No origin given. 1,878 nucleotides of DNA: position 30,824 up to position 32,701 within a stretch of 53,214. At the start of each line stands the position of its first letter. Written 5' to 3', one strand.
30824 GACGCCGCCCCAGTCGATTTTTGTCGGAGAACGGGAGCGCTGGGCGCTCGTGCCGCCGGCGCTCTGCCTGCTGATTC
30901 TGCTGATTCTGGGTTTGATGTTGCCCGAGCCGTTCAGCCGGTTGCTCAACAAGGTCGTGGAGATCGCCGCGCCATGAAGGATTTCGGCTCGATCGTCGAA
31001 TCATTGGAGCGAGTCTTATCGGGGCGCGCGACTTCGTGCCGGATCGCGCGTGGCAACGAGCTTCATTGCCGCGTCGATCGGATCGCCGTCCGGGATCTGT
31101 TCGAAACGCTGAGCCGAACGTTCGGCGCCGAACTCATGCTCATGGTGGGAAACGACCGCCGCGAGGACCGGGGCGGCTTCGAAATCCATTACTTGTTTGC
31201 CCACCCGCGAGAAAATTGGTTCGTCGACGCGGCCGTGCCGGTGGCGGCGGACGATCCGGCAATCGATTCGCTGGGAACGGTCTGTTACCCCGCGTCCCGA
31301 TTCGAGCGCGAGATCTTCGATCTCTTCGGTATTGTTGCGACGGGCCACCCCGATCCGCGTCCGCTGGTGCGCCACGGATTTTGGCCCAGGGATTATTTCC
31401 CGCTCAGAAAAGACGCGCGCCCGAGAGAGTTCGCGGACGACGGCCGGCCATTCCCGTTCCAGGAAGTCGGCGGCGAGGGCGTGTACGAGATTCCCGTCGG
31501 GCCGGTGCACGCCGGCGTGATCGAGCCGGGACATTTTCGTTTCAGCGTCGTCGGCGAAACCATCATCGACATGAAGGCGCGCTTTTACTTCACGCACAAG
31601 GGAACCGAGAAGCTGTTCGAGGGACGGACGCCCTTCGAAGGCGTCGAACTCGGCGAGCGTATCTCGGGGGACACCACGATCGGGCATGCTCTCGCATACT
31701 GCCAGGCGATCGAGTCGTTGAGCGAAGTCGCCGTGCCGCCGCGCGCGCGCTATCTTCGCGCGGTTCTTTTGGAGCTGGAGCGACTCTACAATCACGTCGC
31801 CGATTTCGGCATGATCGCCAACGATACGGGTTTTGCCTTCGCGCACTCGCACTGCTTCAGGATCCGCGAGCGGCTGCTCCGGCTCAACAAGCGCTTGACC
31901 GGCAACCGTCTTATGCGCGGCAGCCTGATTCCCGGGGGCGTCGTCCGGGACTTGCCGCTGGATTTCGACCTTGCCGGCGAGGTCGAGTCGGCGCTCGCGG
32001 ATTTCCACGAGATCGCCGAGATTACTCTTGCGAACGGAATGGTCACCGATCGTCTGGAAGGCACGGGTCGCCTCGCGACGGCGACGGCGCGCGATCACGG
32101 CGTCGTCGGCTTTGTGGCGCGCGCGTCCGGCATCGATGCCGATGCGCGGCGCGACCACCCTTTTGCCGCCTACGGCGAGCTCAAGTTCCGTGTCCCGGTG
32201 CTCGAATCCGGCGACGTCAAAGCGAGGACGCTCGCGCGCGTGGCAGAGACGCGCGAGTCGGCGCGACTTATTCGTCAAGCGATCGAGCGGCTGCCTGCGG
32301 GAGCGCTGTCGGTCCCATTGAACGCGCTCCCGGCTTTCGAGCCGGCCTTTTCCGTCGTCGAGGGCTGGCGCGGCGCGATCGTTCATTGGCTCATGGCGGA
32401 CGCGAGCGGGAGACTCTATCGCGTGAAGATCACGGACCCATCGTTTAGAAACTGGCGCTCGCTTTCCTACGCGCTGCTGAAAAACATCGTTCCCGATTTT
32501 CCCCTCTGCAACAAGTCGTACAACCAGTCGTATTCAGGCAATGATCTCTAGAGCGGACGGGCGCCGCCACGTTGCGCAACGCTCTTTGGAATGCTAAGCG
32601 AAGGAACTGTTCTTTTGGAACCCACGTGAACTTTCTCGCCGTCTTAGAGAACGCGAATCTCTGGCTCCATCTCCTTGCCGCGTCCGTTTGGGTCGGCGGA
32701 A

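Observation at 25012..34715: ArsR-led operon for a hydrogenase-like (Ehr-type) respiratory membrane complex that cannot bind Ni-Fe, coupled to a CopD-like protein and a cytoplasmic GGT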

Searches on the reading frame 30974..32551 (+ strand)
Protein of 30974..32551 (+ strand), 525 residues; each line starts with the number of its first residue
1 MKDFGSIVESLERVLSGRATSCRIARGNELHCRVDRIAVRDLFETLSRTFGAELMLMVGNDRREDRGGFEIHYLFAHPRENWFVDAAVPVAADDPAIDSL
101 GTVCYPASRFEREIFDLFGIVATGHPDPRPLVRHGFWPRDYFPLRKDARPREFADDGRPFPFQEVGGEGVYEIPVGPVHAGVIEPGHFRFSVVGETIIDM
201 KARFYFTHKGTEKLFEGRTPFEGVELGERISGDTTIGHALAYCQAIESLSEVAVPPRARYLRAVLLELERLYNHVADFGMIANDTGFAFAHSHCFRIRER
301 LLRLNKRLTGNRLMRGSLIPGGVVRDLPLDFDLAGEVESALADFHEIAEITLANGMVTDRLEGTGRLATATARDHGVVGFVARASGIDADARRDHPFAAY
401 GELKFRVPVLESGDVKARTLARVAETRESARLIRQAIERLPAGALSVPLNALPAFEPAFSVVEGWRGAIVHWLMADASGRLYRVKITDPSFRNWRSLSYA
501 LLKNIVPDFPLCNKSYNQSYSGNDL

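Call 3: search_protein_families(library=pfam, proteins=[window:30974-32551:+], max_evalue=0.01)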
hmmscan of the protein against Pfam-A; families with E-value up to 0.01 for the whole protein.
window:30974-32551:+ (525 aa): 3 families
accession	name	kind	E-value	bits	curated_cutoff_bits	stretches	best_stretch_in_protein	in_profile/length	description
PF00346.24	Complex1_49kDa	-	4e-45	154.4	24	2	285-446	2-165/271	Respiratory-chain NADH dehydrogenase, 49 Kd subunit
PF00329.25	Complex1_30kDa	-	4.7e-19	69.6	22.5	1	34-151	3-121/124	Respiratory-chain NADH dehydrogenase, 30 Kd subunit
PF00374.24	NiFeSe_Hases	-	3.6e-07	29.9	25.8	1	210-278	2-70/508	Nickel-dependent hydrogenase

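Call 4: search_protein_families(library=ncbifam, proteins=[window:30974-32551:+], max_evalue=0.01)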
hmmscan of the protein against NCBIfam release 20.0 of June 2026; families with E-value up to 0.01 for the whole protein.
window:30974-32551:+ (525 aa): 25 families
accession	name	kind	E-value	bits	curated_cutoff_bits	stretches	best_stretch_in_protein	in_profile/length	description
NF004739.1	PRK06075.1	equivalog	3.8e-68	230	360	2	171-446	1-278/384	NADH-quinone oxidoreductase subunit D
TIGR01962.1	NuoD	equivalog_domain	1.2e-56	192.3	459.35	2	175-446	7-280/386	NADH dehydrogenase (quinone) subunit D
NF009808.0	PRK13292.1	equivalog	1.1e-55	188.9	1156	1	72-444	299-683/791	NADH-quinone oxidoreductase subunit B/C/D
NF040602.1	F420_dehyd_FpoD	exception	9.6e-52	176.2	600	1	174-508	11-355/372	F420H2 dehydrogenase subunit FpoD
NF008974.0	PRK12322.1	equivalog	9e-51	172.9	522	1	174-498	10-339/366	NADH-quinone oxidoreductase subunit D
NF008728.0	PRK11742.1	equivalog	3.5e-49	167.7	840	2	175-445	219-491/598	NADH-quinone oxidoreductase subunit C/D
NF005649.0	PRK07415.1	equivalog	2.1e-35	122.5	583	1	175-445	15-288/394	NAD(P)H-quinone oxidoreductase subunit H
TIGR01961.1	NuoC_fam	subfamily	5.1e-11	43.2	122.45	1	53-147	26-117/122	NADH (or F420H2) dehydrogenase, subunit C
NF004733.0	PRK06074.1-5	equivalog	1.1e-10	41.5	225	1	10-147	12-148/203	NADH-quinone oxidoreductase subunit C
NF033181.1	NiFeSe_hydrog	equivalog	7e-10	38.4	600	1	186-278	14-107/507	nickel-dependent hydrogenase large subunit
NF045518.1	H2_NiFeSe_large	exception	5e-09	35.5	780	1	206-283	35-112/485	NiFeSe hydrogenase large subunit HysA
NF040611.1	F420_dehyd_FpoC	exception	8.5e-09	35.5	220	1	5-148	4-146/158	F420H2 dehydrogenase subunit FpoC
NF004730.0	PRK06074.1-1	equivalog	3.8e-07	30.2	193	1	80-147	89-155/200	NADH-quinone oxidoreductase subunit C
NF004735.0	PRK06074.2-2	equivalog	4.1e-07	30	176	1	7-147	6-145/158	NADH-quinone oxidoreductase subunit C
NF009141.0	PRK12494.1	equivalog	2.4e-06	27.5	175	1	88-148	105-163/175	NAD(P)H-quinone oxidoreductase subunit J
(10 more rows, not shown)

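Call 5: find_homologous_proteins(query=window:30974-32551:+, max_evalue=1e-10)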
Query window:30974-32551:+ (525 aa): 7999 proteins with E <= 1e-10 among 8000 candidates; the best 120 are listed.
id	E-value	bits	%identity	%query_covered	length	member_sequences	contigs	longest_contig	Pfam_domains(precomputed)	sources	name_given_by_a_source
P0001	0.0e+0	1194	99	100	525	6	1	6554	PF00374.25,PF00329.26,PF00346.25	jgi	jgi:Ni,Fe-hydrogenase III large subunit/Ni,Fe-hydrogenase III component G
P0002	0.0e+0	1051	87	100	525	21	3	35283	PF00374.25,PF00329.26,PF00346.25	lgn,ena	-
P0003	0.0e+0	1035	85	100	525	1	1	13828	PF00374.25,PF00329.26,PF00346.25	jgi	jgi:Ni,Fe-hydrogenase III large subunit/Ni,Fe-hydrogenase III component G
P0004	0.0e+0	1034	85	100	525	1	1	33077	PF00374.25,PF00329.26,PF00346.25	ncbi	-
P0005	0.0e+0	1030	85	100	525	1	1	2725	PF00374.25,PF00329.26,PF00346.25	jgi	jgi:Ni,Fe-hydrogenase III large subunit/Ni,Fe-hydrogenase III component G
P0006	0.0e+0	1026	83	100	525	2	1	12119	PF00374.25,PF00329.26,PF00346.25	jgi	jgi:Ni,Fe-hydrogenase III large subunit/Ni,Fe-hydrogenase III component G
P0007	0.0e+0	1011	82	100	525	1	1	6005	PF00374.25,PF00329.26,PF00346.25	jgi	jgi:Ni,Fe-hydrogenase III large subunit/Ni,Fe-hydrogenase III component G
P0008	3.8e-298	1007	82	100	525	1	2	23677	PF00374.25,PF00329.26,PF00346.25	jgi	jgi:Ni,Fe-hydrogenase III large subunit/Ni,Fe-hydrogenase III component G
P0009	4.3e-295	997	82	100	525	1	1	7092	PF00374.25,PF00329.26,PF00346.25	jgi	jgi:Ni,Fe-hydrogenase III large subunit/Ni,Fe-hydrogenase III component G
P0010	9.2e-295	996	81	100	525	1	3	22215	PF00374.25,PF00329.26,PF00346.25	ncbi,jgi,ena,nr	ncbi:MAG TPA: NADH-quinone oxidoreductase subunit C [Methylomirabilota bacterium]|nr:NADH-quinone ox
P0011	1.7e-294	995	84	98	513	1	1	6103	PF00374.25,PF00329.26,PF00346.25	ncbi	ncbi:MAG TPA: NADH-quinone oxidoreductase subunit C, partial [Candidatus Binatia bacterium]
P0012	3.3e-293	991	82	100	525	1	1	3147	PF00374.25,PF00329.26,PF00346.25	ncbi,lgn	-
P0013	1.6e-290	982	79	100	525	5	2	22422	PF00374.25,PF00329.26,PF00346.25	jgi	jgi:Ni,Fe-hydrogenase III large subunit/Ni,Fe-hydrogenase III component G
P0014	1.1e-287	973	79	100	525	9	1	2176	PF00374.25,PF00329.26,PF00346.25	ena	-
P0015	2.0e-287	972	80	100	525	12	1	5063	PF00329.26,PF00346.25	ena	-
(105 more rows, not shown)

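Call 6: search_solved_structures(query=window:30974-32551:+, max_evalue=0.001, show_alignments=3)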
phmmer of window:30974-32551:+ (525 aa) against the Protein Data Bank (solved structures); distinct sequences matched with E-value up to 0.001: 122 (the best 60 are shown).
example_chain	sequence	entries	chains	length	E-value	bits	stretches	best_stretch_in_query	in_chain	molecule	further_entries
7z0s_E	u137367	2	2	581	4.8e-75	256.3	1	51-524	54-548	Formate hydrogenlyase subunit 5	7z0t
2fug_4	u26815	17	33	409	1.3e-44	155.9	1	162-448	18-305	NADH-quinone oxidoreductase chain 4 | NADH-QUINONE OXIDOREDUCTASE SUBUNIT 4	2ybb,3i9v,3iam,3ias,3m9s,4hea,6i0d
8ba0_D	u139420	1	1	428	3.9e-39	137.8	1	176-448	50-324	Complex I-49kD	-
8b9z_D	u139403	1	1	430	4e-39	137.8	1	176-448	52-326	Complex I-49kD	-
8esw_S2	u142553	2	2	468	5.6e-39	137.3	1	176-448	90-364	Complex I-49kD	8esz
7q5y_B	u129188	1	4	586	1.9e-38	135.6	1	175-443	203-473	NADH-quinone oxidoreductase subunit C/D 2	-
8e73_S2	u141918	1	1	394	2.3e-38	135.3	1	175-446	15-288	NDUS2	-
8bpx_D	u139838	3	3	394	7.2e-38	133.7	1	176-446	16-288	NADH dehydrogenase [ubiquinone] iron-sulfur protein 2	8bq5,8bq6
7ar7_D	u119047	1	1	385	9.5e-38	133.3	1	176-446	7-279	NADH dehydrogenase [ubiquinone] iron-sulfur protein 2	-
7aqr_D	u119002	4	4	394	9.7e-38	133.2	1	176-446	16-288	NADH dehydrogenase subunit 7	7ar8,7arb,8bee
6x89_S2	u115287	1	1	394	2.6e-37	131.8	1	190-446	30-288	NDUS2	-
8qby_D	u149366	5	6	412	8.2e-37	130.2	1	171-443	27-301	NADH-quinone oxidoreductase subunit D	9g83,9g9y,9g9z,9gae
7a23_G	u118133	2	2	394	1.3e-36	129.6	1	176-446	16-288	Nad7m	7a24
8uep_1D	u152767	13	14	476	1.7e-36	129.2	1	122-448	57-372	NADH dehydrogenase [ubiquinone] iron-sulfur protein 2, mitochondrial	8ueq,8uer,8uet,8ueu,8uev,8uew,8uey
7zm7_C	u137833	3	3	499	1.7e-36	129.1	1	171-473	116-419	NADH-ubiquinone oxidoreductase 49 kDa subunit-like protein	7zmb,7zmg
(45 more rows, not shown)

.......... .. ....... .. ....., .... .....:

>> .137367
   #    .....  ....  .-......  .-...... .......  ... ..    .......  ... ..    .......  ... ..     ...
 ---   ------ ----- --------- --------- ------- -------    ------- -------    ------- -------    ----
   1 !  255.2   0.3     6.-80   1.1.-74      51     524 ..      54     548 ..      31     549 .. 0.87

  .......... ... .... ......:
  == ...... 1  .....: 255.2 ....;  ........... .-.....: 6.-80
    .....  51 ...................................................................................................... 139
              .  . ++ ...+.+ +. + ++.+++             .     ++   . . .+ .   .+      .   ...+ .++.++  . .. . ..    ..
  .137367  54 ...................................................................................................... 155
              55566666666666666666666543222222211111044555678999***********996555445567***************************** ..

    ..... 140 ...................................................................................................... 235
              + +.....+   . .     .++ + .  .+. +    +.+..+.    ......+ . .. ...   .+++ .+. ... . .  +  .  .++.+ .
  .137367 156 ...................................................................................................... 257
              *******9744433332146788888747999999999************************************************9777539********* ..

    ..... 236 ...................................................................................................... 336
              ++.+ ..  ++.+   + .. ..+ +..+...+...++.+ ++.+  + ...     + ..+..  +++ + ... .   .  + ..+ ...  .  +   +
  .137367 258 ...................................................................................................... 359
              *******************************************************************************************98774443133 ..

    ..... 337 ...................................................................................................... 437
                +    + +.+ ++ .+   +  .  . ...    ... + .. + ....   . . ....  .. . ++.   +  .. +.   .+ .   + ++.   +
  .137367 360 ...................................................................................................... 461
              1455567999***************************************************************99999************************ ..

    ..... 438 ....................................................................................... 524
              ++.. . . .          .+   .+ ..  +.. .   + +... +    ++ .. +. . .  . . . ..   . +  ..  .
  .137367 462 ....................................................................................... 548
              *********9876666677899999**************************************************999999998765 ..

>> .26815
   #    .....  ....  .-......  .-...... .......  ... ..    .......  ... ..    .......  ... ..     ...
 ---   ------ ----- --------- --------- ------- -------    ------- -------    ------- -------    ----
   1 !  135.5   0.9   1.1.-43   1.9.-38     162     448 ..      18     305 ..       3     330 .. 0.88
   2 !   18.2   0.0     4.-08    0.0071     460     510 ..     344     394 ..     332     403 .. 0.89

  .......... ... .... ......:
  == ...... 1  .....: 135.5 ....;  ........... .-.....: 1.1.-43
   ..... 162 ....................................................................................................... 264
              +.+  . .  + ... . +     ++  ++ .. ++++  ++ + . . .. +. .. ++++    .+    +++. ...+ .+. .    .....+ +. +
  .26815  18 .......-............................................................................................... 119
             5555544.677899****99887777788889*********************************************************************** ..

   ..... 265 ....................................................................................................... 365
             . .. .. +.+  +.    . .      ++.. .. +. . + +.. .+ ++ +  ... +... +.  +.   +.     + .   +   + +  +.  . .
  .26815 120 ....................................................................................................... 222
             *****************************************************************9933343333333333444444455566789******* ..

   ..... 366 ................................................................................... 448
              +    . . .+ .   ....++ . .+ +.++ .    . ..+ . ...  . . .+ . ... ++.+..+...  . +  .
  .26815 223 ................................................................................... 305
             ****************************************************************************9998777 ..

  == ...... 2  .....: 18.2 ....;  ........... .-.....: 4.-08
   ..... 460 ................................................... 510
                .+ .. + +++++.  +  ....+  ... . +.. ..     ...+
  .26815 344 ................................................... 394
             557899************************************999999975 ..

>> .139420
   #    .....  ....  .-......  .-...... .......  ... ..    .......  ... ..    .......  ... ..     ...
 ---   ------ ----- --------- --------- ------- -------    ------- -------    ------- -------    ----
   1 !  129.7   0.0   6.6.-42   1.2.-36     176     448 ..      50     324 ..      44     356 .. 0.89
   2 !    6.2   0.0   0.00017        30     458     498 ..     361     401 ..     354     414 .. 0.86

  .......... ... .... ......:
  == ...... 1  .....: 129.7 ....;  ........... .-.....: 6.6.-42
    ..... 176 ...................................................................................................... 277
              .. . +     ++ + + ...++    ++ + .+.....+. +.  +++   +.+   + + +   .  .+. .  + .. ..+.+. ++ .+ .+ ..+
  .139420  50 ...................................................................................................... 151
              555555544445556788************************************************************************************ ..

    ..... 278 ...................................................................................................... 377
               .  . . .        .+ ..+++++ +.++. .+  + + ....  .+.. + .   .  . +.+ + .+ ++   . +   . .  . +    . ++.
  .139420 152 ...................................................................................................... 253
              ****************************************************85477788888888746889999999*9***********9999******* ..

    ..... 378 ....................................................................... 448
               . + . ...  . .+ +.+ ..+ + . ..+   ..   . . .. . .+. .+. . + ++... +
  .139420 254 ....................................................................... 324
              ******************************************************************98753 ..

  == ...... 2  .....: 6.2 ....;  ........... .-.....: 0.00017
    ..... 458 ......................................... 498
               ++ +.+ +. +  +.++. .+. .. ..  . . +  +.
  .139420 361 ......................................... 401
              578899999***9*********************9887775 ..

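Call 8: find_related_loci(query=window:30974-32551:+, collection=genome_contigs, flank=10000)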
Query window:30974-32551:+ (525 aa) in genome_contigs; peptide patterns used: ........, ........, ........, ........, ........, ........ (x = any residue, [..] = any of these).
157 stretches matched a pattern; 110 encode a relative of the query (tblastn E <= 1e-3); the best 80 are kept; 80 distinct loci.
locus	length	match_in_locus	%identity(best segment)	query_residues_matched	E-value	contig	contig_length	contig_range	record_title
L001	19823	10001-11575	87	1-525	0e+0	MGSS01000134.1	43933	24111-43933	MAG: Deltaproteobacteria bacterium RIFCSPLOWO2_12_FULL_60_19 rifcsplowo2_12_scaffold_698, whole genome shotgun sequence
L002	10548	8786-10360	86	1-525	0e+0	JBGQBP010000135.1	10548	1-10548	MAG: Candidatus Binatia bacterium isolate OBJ2_061818_110_61 k141_2765206_length_10548_cov_41.9044, whole genome shotgun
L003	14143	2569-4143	85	1-525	0e+0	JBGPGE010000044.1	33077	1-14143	MAG: Candidatus Binatia bacterium isolate OBJ_0618_7090110_5 k141_2781067_length_33077_cov_36.0117, whole genome shotgun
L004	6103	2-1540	84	13-525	0e+0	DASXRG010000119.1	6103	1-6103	MAG TPA_asm: Candidatus Binatia bacterium isolate SMAG_U4633 k141_1819159, whole genome shotgun sequence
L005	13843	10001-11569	81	1-523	0e+0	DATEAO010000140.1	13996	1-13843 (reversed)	MAG TPA_asm: Candidatus Methylomirabilota bacterium isolate SMAG_U8220 k141_2055810, whole genome shotgun sequence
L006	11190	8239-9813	80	1-525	0e+0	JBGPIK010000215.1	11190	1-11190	MAG: Candidatus Binatia bacterium isolate OBJ_0618_7090110_336 k141_4112494_length_11190_cov_44.0141, whole genome shotg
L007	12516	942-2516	74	1-525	0e+0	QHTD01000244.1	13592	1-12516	MAG: Candidatus Rokuibacteriota bacterium isolate AR15 14_0903_16_30cm_scaffold_4205_curated, whole genome shotgun seque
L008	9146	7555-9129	74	1-525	0e+0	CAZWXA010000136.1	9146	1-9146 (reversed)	MAG TPA_asm: uncultured bacterium isolate SRP119689_co1_6 genome assembly, contig: NODE_11892_length_9146_cov_7.034100,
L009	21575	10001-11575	73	1-525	0e+0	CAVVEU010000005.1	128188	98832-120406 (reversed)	MAG: uncultured Candidatus Rokubacteria bacterium isolate MFD02242.bin.2.279 genome assembly, contig: contig_16104, whol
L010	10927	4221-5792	73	2-525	0e+0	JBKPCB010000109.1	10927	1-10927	MAG: Candidatus Methylomirabilota bacterium isolate GB_EKS_MAG_00063 GB_EKS_000000329590, whole genome shotgun sequence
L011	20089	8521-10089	74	1-525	0e+0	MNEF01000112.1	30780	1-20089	MAG: Candidatus Rokubacteria bacterium 13_1_40CM_69_27 13_1_40cm_scaffold_191, whole genome shotgun sequence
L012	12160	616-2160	74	10-525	0e+0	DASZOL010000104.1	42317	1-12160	MAG TPA_asm: Candidatus Methylomirabilota bacterium isolate SMAG_U5944 k141_1551678, whole genome shotgun sequence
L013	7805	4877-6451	73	1-525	0e+0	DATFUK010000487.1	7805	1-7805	MAG TPA_asm: Candidatus Methylomirabilota bacterium isolate SMAG_U9435 k141_2391495, whole genome shotgun sequence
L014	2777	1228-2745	74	20-525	0e+0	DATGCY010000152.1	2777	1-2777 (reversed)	MAG TPA_asm: Candidatus Methylomirabilota bacterium isolate SMAG_U9660 k141_672923, whole genome shotgun sequence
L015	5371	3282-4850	73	3-525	0e+0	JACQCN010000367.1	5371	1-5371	MAG: Candidatus Rokuibacteriota bacterium isolate NC_groundwater_969_Pr1_S-0.2um_71_15 Montesol18-Sp2_coassembly_scaffol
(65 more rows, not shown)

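Call 52: search_dna_similar(query=window:30974-32551:+, collection=plasmids, mode=protein, max_rows=30, max_evalue=1e-20)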
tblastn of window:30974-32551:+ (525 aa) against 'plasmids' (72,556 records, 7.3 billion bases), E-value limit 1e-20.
Records with a match: 246; places in all: 264; records where one place covers at least 80% of the query: 82.
Best place of each record, by identity: <60% 246.
By first word of the organism name: Sinorhizobium 72; Rhizobium 48; Azospirillum 16; Ensifer 11; Burkholderia 7; Cupriavidus 6; Escherichia 6; Klebsiella 6; Acinetobacter 5; Paraburkholderia 4; and 47 more.
By predicted mobility (MOB-suite, as given by PLSDB): non-mobilizable 134; conjugative 80; mobilizable 32.
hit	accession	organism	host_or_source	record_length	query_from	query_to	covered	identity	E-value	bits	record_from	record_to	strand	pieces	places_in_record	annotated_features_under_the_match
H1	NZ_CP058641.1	Rhodococcus sp. ZPP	cell culture,soil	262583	44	525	92%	48.9%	2e-125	411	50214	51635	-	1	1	NADH-quinone oxidoreductase subunit C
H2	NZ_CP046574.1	Rhodococcus sp. WAY2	cell culture,bacterial consortium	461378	44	525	92%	48.9%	2e-125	411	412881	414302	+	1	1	NADH-quinone oxidoreductase subunit C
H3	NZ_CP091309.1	Burkholderia pyrrocinia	-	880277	46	525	91%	39.5%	1e-86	299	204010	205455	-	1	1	NADH-quinone oxidoreductase subunit C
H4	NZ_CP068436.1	Cupriavidus necator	heavy metal containmented soil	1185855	51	525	90%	39.7%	5e-91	311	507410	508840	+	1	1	none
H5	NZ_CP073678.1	Cupriavidus sp. KK10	Isolate,A bacterial consortium from ...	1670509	51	525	90%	39.5%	2e-90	310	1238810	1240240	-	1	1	none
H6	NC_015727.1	Cupriavidus necator N-1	soil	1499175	51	525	90%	39.5%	3e-90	310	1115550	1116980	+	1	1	record has no annotation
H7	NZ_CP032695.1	Rhizobium jaguaris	Calliandra grandiflora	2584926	106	525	80%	44.4%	7e-98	332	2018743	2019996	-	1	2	none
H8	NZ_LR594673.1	Variovorax sp. PBL-E5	linuron-contaminated soil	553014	102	525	81%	43.8%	5e-99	335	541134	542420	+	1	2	NADH-quinone oxidoreductase subunit C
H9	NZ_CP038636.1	Cupriavidus oxalaticus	whole organism,sewage sludge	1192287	51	525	90%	39.0%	3e-92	315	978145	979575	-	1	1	none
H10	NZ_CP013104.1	Paraburkholderia caribensis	-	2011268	100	525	81%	43.4%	2e-104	350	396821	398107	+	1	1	none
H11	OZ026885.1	Candidatus Methylocalor cossyra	-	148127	105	524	80%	44.0%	3e-103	347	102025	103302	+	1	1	NADH dehydrogenase (Ubiquinone) 30 kDa subunit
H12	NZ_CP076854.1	Rhizobium sp. WYJ-E13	Curcuma wenyujin Y.H. Chen et C. ...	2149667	106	525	80%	43.9%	1e-96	328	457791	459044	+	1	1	none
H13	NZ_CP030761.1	Rhizobium leguminosarum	Genomic DNA from Bacterial pure culture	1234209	106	525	80%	43.9%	7e-99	335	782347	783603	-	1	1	record has no annotation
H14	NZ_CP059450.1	Azospirillum brasilense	Prokaryotes,soil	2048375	99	525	81%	43.0%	1e-92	317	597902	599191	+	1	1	none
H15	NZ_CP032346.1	Azospirillum brasilense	soil sample,Agricultural field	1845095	99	525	81%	43.0%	2e-92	316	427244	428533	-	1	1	record has no annotation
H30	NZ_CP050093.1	Rhizobium leguminosarum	Trifolium pratense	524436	106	525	80%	42.9%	3e-88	304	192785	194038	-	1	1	NADH-quinone oxidoreductase subunit C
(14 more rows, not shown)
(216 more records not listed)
